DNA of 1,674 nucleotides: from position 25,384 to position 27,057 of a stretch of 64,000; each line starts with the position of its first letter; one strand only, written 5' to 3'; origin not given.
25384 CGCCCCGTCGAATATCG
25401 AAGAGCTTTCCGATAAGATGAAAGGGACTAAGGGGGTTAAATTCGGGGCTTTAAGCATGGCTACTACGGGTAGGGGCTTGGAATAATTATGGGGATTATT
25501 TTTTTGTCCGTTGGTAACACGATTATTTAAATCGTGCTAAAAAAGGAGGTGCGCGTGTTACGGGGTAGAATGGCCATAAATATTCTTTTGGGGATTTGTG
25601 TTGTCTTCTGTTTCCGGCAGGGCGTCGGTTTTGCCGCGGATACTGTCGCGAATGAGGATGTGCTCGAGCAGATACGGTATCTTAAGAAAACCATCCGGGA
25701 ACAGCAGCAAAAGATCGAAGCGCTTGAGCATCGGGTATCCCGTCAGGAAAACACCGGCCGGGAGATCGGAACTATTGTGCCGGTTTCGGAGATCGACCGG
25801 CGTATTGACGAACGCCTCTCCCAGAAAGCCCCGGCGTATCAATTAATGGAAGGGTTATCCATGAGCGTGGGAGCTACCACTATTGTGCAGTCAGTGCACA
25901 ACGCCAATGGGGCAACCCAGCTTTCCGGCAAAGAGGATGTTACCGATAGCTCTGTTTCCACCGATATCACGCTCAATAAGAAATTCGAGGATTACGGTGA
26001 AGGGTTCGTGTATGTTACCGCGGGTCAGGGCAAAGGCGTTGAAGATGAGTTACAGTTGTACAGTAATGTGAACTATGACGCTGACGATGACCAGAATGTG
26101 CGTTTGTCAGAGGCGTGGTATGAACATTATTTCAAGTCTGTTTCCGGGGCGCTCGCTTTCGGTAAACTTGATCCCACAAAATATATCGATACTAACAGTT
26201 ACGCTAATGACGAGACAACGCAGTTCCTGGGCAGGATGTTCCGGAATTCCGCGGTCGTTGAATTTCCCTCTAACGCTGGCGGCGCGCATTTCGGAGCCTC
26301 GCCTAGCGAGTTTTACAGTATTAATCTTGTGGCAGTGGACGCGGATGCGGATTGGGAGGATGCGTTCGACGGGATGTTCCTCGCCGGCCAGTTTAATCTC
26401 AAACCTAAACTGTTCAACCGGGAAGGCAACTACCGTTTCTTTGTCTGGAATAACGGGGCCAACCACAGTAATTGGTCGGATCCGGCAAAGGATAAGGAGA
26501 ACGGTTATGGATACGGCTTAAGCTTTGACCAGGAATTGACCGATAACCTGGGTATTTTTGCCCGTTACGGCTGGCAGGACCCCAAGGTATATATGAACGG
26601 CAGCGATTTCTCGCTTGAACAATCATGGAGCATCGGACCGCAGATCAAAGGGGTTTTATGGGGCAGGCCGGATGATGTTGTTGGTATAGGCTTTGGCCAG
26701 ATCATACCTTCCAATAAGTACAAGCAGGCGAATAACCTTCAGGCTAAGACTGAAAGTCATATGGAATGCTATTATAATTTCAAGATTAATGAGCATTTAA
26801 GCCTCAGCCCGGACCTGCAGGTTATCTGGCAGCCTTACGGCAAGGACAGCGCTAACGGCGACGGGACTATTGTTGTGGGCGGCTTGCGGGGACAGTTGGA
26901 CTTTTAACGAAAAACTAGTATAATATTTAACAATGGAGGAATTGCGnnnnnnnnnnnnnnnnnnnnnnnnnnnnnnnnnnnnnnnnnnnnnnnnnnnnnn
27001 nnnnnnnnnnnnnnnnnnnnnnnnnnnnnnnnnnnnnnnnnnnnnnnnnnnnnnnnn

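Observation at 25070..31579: Nickel island: nikR - porin-like outer-membrane protein - NikMN/Q/O ECF transporter - larE - larB - cupin, with no larA or larC in the window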

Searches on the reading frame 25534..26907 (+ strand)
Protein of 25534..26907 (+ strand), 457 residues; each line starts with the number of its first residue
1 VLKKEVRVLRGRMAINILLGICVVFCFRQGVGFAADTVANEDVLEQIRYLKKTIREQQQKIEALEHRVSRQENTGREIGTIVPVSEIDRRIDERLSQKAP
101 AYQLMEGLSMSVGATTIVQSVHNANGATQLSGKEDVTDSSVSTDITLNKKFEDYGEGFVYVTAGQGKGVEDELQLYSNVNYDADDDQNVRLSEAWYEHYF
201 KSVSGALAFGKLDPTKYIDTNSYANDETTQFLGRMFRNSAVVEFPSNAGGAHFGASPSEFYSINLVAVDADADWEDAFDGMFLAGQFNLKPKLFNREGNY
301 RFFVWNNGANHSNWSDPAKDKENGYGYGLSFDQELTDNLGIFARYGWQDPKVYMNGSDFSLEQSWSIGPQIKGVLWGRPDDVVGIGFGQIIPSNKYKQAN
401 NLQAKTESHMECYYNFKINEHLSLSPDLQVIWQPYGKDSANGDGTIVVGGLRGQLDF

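Call 3: search_protein_families(library=pfam, proteins=[window:25534-26907:+])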
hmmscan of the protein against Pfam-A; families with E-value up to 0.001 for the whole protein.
window:25534-26907:+ (457 aa): 1 family
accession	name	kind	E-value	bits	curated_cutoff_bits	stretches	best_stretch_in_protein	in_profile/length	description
PF04966.18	OprB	-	1.2e-26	94.4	22.9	1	160-457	32-372/372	Carbohydrate-selective porin, OprB family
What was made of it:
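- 25555..26907 (+): OprB-family outer-membrane porin (450 aa from the GTG at 25555): signal peptide, periplasmic coiled coil, acidic 16-strand barrel, C-terminal Phe. Pfam OprB (call 3).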

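Call 4: search_protein_families(library=ncbifam, proteins=[window:25534-26907:+])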
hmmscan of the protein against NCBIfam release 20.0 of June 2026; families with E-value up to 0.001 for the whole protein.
window:25534-26907:+ (457 aa): 2 families
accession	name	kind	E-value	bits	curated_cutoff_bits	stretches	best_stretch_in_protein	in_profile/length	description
NF051888.1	porinAaxAChlmd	equivalog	1.5e-07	30.8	600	1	218-435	211-421/440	porin AaxA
NF033921.0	por_somb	subfamily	5.3e-07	28.6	100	1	381-457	414-485/485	iron uptake porin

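Call 19: find_homologous_proteins(query=window:25555-26907:+, max_evalue=1e-10)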
Query window:25555-26907:+ (450 aa): 948 proteins with E <= 1e-10 among 5763 candidates; the best 120 are listed.
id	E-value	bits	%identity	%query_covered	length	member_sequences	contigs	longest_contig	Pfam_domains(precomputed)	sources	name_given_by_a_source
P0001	0.0e+0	1037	100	100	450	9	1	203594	PF04966.19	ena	-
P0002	5.4e-266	901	86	100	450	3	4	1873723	PF04966.19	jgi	-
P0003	1.6e-216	738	69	100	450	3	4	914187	PF04966.19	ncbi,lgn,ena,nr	ncbi:MAG TPA: carbohydrate porin [Candidatus Omnitrophota bacterium]|nr:carbohydrate porin [Candidat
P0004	1.8e-215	734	69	100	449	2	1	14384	PF04966.19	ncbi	ncbi:MAG: carbohydrate porin [Candidatus Omnitrophota bacterium]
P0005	1.7e-204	698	67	100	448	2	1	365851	PF04966.19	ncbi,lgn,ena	ncbi:MAG: carbohydrate porin [Candidatus Omnitrophota bacterium]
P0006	3.9e-204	697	66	98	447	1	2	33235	PF04966.19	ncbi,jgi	-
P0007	7.7e-204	696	67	100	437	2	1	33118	PF04966.19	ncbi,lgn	-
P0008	2.1e-203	695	65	98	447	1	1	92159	PF04966.19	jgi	jgi:carbohydrate-selective porin OprB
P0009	3.4e-199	681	67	97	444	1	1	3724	PF04966.19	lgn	-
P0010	2.8e-197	674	64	98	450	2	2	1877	PF04966.19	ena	-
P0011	4.3e-197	674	65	100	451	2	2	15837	PF04966.19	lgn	-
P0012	6.9e-196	670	63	100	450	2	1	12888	PF04966.19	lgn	-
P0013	1.7e-195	669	63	100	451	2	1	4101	PF04966.19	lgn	-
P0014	3.4e-195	668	64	100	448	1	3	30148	PF04966.19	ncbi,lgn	-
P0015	2.3e-194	665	63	100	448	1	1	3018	PF04966.19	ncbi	ncbi:MAG: carbohydrate porin [Candidatus Omnitrophota bacterium]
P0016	1.5e-192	659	62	99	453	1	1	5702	PF04966.19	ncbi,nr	ncbi:MAG: carbohydrate porin [Candidatus Omnitrophica bacterium]|nr:carbohydrate porin [Candidatus O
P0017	2.6e-189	648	63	100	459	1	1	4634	PF04966.19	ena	-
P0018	7.2e-189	647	63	98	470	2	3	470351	PF04966.19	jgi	-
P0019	1.4e-188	646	62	100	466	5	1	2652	PF04966.19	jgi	-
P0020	9.3e-187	640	61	100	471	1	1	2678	PF04966.19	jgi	jgi:high affinity Mn2+ porin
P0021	3.0e-186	638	60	100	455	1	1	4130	PF04966.19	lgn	-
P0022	1.5e-185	636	62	96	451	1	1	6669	PF04966.19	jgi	jgi:high affinity Mn2+ porin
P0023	6.7e-184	630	58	100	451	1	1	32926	PF04966.19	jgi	jgi:high affinity Mn2+ porin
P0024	1.3e-183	629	59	100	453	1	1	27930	PF04966.19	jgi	jgi:high affinity Mn2+ porin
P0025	1.6e-182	626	62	97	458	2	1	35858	PF04966.19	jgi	jgi:high affinity Mn2+ porin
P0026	1.4e-180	619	61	96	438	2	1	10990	PF04966.19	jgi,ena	-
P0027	1.6e-180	619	59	100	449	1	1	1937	PF04966.19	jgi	jgi:Carbohydrate-selective porin, OprB family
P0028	3.7e-180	618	58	100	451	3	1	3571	PF04966.19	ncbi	ncbi:MAG: carbohydrate porin [Candidatus Omnitrophota bacterium]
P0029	7.6e-180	617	61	96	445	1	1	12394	PF04966.19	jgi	jgi:high affinity Mn2+ porin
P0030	3.4e-177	608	59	97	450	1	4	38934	PF04966.19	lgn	-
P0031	6.6e-176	604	58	100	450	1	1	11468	PF04966.19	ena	-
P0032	2.2e-173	596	59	98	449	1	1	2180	PF04966.19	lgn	-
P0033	4.8e-169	581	58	94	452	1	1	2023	PF04966.19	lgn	-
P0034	5.0e-168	578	59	93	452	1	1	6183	PF04966.19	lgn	-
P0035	1.4e-167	577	58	99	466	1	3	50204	PF04966.19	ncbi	-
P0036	1.7e-166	573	55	100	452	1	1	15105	PF04966.19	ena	-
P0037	6.7e-164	564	56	94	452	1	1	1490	PF04966.19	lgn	-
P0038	3.2e-160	552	54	97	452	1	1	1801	PF04966.19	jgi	-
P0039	1.4e-158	547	56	94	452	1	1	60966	PF04966.19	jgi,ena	-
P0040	1.7e-158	547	67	77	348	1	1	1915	PF04966.19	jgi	jgi:carbohydrate-selective porin OprB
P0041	2.2e-157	543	54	99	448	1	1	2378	PF04966.19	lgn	-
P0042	5.8e-157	542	54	99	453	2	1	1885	PF04966.19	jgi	-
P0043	2.8e-156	539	56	99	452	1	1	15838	PF04966.19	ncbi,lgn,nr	ncbi:MAG: carbohydrate porin [Candidatus Omnitrophica bacterium]|nr:carbohydrate porin [Candidatus O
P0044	3.7e-156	539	55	98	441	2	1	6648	PF04966.19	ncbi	-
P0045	4.1e-156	539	53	100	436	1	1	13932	PF04966.19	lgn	-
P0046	4.7e-156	539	56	100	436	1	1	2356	PF04966.19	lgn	-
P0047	6.2e-156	538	55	100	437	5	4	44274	PF04966.19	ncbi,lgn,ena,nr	ncbi:MAG TPA: carbohydrate porin [Candidatus Omnitrophota bacterium]|nr:carbohydrate porin [Candidat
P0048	5.6e-155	535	54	99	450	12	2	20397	PF04966.19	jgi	-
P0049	1.2e-154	534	54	99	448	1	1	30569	PF04966.19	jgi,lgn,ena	-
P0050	7.8e-152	525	56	94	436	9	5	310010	PF04966.19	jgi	-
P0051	1.5e-151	524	52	99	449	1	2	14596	PF04966.19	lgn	-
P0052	5.7e-151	522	56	92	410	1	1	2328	PF04966.19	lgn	-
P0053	6.0e-151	522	54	99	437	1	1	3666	PF04966.19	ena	-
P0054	9.7e-151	521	50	98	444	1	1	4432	PF04966.19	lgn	-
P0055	2.4e-150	520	51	98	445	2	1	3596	PF04966.19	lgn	-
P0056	4.1e-150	519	65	76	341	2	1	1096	PF04966.19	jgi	jgi:carbohydrate-selective porin OprB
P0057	1.3e-149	517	52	98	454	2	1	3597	PF04966.19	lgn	-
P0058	1.1e-148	514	68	70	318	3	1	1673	PF04966.19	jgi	jgi:carbohydrate-selective porin OprB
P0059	1.1e-147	511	57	91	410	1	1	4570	PF04966.19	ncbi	-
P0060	1.1e-147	511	53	97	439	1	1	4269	PF04966.19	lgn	-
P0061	2.7e-147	510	52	97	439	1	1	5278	PF04966.19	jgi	jgi:high affinity Mn2+ porin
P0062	4.1e-147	509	50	100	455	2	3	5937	PF04966.19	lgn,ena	-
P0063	6.4e-147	508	51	97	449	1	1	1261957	PF04966.19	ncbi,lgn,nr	ncbi:MAG: carbohydrate porin [Candidatus Omnitrophica bacterium]|nr:carbohydrate porin [Candidatus O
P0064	9.9e-147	508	55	91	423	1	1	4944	PF04966.19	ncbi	-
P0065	3.0e-146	506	51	98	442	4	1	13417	PF04966.19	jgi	-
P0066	9.8e-146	505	54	99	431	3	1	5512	PF04966.19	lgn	-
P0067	1.1e-145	504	49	100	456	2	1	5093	PF04966.19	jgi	-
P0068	6.0e-145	502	51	98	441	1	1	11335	PF04966.19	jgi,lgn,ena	-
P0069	3.3e-144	500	54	97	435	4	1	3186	PF04966.19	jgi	-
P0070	4.6e-144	499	50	100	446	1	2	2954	PF04966.19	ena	-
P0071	5.1e-144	499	52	98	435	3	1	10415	PF04966.19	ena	-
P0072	5.3e-144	499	53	91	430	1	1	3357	PF04966.19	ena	-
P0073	1.1e-143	498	55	91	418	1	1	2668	PF04966.19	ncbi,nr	ncbi:MAG TPA: hypothetical protein ENN78_00360, partial [Candidatus Omnitrophica bacterium]|nr:hypot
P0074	1.2e-143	498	54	95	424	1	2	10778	PF04966.19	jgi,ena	-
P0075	7.2e-143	495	53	90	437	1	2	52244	PF04966.19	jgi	jgi:hypothetical protein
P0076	1.3e-142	494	51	95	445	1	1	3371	PF04966.19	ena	-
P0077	1.5e-142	494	51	100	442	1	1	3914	PF04966.19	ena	-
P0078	1.7e-142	494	48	100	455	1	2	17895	PF08954.17,PF04966.19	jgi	-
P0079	1.8e-142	494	53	90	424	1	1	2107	PF04966.19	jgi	jgi:hypothetical protein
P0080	2.0e-142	494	50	98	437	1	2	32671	PF04966.19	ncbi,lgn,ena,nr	ncbi:MAG TPA: hypothetical protein ENH41_01790 [Candidatus Omnitrophica bacterium]|nr:hypothetical p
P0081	3.5e-142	493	52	92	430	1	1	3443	PF04966.19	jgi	-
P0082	3.7e-142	493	52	99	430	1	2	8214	PF04966.19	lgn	-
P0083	4.6e-142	492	50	98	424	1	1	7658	PF04966.19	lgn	-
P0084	8.8e-142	492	52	98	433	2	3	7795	PF04966.19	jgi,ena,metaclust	metaclust:\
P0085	9.2e-142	491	55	90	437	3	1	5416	PF04966.19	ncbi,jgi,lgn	-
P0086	1.2e-141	491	50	98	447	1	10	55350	PF04966.19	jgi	-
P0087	1.6e-141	491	54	90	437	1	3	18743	PF04966.19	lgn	-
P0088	2.2e-141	490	53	90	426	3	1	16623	PF04966.19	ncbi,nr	ncbi:MAG: carbohydrate porin [Candidatus Omnitrophica bacterium]|nr:carbohydrate porin [Candidatus O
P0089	3.1e-141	490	49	98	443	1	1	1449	PF04966.19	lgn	-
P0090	5.5e-141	489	51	98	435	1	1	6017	PF04966.19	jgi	jgi:high affinity Mn2+ porin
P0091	7.4e-141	488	48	99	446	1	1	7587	PF04966.19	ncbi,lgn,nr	ncbi:MAG: carbohydrate porin [Candidatus Omnitrophica bacterium]|nr:carbohydrate porin [Candidatus O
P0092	8.4e-141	488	52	98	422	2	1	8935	PF04966.19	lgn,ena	-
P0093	1.4e-140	488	49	100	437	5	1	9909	PF04966.19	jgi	-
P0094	1.4e-140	488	54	90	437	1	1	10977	PF04966.19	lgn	-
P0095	1.7e-140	487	52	99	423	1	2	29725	PF04966.19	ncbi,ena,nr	ncbi:MAG: carbohydrate porin [Candidatus Omnitrophica bacterium]|nr:carbohydrate porin [Candidatus O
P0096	2.1e-140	487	49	97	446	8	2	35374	PF04966.19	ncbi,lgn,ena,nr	ncbi:MAG: carbohydrate porin [Candidatus Omnitrophica bacterium]|nr:carbohydrate porin [Candidatus O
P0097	2.3e-140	487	54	90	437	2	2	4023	PF04966.19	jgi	jgi:high affinity Mn2+ porin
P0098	2.4e-140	487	54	90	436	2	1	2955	PF04966.19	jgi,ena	-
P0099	4.4e-140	486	51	100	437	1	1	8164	PF04966.19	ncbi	-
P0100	8.7e-140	485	51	99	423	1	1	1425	PF04966.19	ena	-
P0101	1.1e-139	485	57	86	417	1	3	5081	PF04966.19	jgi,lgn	-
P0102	1.2e-139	484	48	100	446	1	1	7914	PF04966.19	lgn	-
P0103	1.3e-139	484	49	99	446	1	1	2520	PF04966.19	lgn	-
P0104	1.5e-139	484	53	91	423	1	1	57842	PF04966.19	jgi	-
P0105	1.7e-139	484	50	98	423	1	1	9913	PF04966.19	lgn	-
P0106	1.8e-139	484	53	91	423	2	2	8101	PF04966.19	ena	-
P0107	2.2e-139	484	53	91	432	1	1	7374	PF04966.19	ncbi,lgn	ncbi:MAG: carbohydrate porin [Candidatus Edwardsbacteria bacterium]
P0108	3.7e-139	483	58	79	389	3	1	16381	PF04966.19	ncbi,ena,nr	ncbi:MAG: carbohydrate porin [Candidatus Omnitrophica bacterium]|nr:carbohydrate porin [Candidatus O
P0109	4.1e-139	483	53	91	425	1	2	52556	PF04966.19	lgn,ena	-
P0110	4.1e-139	483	52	99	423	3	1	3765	PF04966.19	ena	-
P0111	7.6e-139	482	49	98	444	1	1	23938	PF04966.19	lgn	-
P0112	1.7e-138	481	54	92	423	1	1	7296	PF04966.19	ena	-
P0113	2.2e-138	480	49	95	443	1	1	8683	PF04966.19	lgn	-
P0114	2.3e-138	480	55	84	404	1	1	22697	PF04966.19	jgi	jgi:hypothetical protein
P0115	2.9e-138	480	50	98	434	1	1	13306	PF04966.19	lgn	-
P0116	4.4e-138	479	49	100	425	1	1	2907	PF04966.19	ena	-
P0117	7.2e-138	479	52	91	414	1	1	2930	PF04966.19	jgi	-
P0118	9.4e-138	478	49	100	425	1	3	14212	PF04966.19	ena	-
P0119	1.4e-137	478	50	100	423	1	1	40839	PF04966.19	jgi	-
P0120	1.5e-137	478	51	98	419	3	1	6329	PF04966.19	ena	-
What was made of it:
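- Closest known: OprB-domain metal channels: MnoP of Bradyrhizobium japonicum. Same: KO-based annotation already labels several homologues 'high affinity Mn2+ porin' (call 19).
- The Pfam family name and the database names 'carbohydrate porin' (calls 3, 19). KO-based annotation names several homologues 'high affinity Mn2+ porin' (call 19).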

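Call 20: find_encoding_contigs(protein=P0001, flank=10000, max_places=3)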
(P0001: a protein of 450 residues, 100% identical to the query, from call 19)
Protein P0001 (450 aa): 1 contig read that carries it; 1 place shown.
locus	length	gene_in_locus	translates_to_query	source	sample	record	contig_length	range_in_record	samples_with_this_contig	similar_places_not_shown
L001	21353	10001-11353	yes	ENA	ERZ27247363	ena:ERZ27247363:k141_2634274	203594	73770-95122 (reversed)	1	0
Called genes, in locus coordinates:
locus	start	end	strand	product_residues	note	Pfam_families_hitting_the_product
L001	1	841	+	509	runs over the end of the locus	PF00590:TP_methylase, PF02602:HEM4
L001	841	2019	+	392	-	PF04055:Radical_SAM, PF13353:Fer4_12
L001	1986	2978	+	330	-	PF00490:ALAD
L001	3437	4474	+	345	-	PF04055:Radical_SAM, PF13186:SPASM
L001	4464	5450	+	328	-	PF13404:HTH_AsnC-type (faint), PF13545:HTH_Crp_2 (faint), PF22451:NirdL-like_HTH, PF17805:AsnC_trans_reg2, PF22451:NirdL-like_HTH (weak), PF17805:AsnC_trans_reg2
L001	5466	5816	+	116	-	PF07238:PilZ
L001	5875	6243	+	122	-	PF07238:PilZ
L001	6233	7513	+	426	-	PF00202:Aminotran_3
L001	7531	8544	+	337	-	PF05140:ResB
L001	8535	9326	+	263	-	PF01578:Cytochrom_C_asm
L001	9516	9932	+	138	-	PF01402:RHH_1, PF08753:NikR_C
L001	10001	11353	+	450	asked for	PF04966:OprB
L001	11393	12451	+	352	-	PF01891:CbiM, PF13190:PDGLE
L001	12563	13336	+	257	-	PF02361:CbiQ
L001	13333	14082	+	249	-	PF00005:ABC_tran, PF02463:SMC_N (weak), PF13304:AAA_21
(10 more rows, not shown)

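Call 21: find_encoding_contigs(protein=P0002, flank=10000, max_places=3)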
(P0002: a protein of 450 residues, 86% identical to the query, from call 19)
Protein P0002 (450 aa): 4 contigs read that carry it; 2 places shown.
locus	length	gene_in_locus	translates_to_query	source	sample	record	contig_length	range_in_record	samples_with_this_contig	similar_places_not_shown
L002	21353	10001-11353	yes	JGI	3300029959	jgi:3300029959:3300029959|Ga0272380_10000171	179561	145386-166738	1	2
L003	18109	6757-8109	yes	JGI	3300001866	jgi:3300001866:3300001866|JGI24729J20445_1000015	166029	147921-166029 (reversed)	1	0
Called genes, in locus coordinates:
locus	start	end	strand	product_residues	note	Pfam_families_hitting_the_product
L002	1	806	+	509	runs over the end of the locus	PF00590:TP_methylase, PF02602:HEM4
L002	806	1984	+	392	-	PF04055:Radical_SAM, PF13353:Fer4_12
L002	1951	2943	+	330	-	PF00490:ALAD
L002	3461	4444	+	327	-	PF04055:Radical_SAM, PF13186:SPASM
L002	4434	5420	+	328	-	PF13404:HTH_AsnC-type (faint), PF13545:HTH_Crp_2 (faint), PF22451:NirdL-like_HTH, PF17805:AsnC_trans_reg2, PF22451:NirdL-like_HTH, PF17805:AsnC_trans_reg2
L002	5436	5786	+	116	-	PF07238:PilZ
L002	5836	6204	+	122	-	PF07238:PilZ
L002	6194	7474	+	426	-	PF00202:Aminotran_3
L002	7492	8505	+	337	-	PF05140:ResB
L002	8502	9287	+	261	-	PF01578:Cytochrom_C_asm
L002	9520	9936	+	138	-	PF01402:RHH_1, PF08753:NikR_C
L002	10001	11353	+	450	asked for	PF04966:OprB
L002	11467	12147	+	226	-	PF01891:CbiM, PF12822:ECF_trnsprt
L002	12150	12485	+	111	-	PF13190:PDGLE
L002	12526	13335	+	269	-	PF02361:CbiQ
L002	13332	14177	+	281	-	PF00005:ABC_tran, PF02463:SMC_N (faint), PF13175:AAA_15 (faint), PF13304:AAA_21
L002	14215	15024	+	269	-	-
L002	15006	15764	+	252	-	PF00731:AIRC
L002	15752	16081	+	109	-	PF01050:MannoseP_isomer (faint), PF02311:AraC_binding (weak), PF07883:Cupin_2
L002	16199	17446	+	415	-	PF00483:NTP_transferase, PF25247:LbH_GLGC, PF24894:Hexapep_GlmU (faint)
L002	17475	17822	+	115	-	PF00072:Response_reg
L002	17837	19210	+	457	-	-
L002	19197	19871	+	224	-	-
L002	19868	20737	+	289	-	PF11306:DUF3108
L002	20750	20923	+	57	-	PF13248:Zn_ribbon_3 (faint)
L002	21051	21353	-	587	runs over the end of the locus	PF02554:CstA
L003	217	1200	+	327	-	PF04055:Radical_SAM, PF13186:SPASM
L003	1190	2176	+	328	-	PF13404:HTH_AsnC-type (faint), PF13545:HTH_Crp_2 (faint), PF22451:NirdL-like_HTH, PF17805:AsnC_trans_reg2, PF22451:NirdL-like_HTH, PF17805:AsnC_trans_reg2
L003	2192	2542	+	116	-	PF07238:PilZ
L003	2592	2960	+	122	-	PF07238:PilZ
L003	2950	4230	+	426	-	PF00202:Aminotran_3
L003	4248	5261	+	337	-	PF05140:ResB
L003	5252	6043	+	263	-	PF01578:Cytochrom_C_asm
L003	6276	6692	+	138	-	PF01402:RHH_1, PF08753:NikR_C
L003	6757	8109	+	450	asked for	PF04966:OprB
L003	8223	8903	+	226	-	PF01891:CbiM, PF12822:ECF_trnsprt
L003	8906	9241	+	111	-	PF13190:PDGLE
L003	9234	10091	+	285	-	PF02361:CbiQ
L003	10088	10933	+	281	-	PF00005:ABC_tran, PF02463:SMC_N (faint), PF13175:AAA_15 (faint), PF13304:AAA_21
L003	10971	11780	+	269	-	-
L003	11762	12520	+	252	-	PF00731:AIRC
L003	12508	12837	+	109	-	PF01050:MannoseP_isomer (faint), PF02311:AraC_binding (weak), PF07883:Cupin_2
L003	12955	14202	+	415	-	PF00483:NTP_transferase, PF25247:LbH_GLGC, PF24894:Hexapep_GlmU (faint)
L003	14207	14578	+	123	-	PF00072:Response_reg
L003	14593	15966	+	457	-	-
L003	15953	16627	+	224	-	-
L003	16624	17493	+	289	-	PF11306:DUF3108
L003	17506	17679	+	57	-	PF13248:Zn_ribbon_3 (faint)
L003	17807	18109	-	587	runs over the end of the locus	PF02554:CstA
